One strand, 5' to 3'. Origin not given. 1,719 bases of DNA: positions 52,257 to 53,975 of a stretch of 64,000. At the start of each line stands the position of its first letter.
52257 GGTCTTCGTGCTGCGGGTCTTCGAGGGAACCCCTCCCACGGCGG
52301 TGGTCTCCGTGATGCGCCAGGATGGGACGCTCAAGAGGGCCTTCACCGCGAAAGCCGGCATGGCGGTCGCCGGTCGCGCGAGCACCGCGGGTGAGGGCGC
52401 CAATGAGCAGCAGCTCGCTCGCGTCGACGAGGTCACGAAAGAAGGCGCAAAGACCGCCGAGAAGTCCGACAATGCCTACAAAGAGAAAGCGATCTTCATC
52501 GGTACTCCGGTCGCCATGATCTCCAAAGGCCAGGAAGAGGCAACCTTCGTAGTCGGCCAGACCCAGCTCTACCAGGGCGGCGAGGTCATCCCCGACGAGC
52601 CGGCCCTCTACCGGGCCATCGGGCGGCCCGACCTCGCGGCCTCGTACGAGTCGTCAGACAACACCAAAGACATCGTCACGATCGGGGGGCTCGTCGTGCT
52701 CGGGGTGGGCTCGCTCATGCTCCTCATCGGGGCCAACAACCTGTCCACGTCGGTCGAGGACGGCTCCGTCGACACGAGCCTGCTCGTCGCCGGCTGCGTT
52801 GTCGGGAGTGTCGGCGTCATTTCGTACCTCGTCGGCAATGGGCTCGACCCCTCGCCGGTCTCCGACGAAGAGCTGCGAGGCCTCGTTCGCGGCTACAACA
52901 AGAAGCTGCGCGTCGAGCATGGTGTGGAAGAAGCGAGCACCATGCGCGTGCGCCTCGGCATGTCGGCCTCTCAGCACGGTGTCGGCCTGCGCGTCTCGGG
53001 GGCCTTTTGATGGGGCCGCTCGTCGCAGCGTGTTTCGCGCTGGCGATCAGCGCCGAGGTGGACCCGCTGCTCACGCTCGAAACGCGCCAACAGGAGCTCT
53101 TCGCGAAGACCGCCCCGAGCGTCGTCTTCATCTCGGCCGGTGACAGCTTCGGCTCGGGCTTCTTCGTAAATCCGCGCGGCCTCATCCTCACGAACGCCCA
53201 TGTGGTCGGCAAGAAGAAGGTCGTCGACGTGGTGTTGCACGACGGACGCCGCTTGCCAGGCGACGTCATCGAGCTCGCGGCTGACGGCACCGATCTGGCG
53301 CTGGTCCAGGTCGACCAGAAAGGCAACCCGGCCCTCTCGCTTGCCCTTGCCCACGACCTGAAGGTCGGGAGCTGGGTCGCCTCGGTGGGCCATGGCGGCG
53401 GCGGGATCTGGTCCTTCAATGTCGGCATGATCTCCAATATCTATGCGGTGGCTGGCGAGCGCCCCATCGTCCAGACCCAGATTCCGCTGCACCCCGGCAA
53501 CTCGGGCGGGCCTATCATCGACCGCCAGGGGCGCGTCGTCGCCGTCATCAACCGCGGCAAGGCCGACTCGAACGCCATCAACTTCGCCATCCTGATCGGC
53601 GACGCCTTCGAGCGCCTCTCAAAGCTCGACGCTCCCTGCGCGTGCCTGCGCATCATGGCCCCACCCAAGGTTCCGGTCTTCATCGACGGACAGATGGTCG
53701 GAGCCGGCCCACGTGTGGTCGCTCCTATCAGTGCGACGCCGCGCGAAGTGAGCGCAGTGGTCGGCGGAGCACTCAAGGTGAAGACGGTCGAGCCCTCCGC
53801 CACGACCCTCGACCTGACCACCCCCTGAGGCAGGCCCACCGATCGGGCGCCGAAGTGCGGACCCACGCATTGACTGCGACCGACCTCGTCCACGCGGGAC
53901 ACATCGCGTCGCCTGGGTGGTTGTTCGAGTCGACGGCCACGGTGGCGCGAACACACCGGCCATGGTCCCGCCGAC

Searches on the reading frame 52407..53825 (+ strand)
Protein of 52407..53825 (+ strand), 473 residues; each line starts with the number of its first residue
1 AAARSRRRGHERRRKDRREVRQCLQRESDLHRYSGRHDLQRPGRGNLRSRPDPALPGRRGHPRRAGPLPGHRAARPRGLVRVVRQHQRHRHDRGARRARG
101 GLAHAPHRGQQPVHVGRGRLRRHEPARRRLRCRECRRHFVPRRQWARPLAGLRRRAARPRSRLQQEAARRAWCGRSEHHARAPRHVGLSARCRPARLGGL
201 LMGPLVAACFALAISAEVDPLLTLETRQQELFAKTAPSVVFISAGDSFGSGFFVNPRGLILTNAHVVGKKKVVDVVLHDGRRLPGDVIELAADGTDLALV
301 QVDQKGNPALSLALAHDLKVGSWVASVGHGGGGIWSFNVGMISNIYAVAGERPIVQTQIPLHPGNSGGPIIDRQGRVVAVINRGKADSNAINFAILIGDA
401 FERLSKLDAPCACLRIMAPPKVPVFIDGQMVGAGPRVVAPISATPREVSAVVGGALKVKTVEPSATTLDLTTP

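Call 57: search_protein_families(library=pfam, proteins=[window:52407-53825:+], max_evalue=0.01)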
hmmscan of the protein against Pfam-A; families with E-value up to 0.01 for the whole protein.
window:52407-53825:+ (473 aa): 3 families
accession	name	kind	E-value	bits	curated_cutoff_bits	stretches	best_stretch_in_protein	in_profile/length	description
PF13365.12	Trypsin_2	-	6.3e-30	105.2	27.6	1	249-380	1-144/144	Trypsin-like peptidase domain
PF00089.32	Trypsin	-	1.6e-10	41.6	20.6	1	235-395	11-211/220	Trypsin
PF10459.15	Peptidase_S46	-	0.0005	19.3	22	0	246-267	46-67/698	Peptidase S46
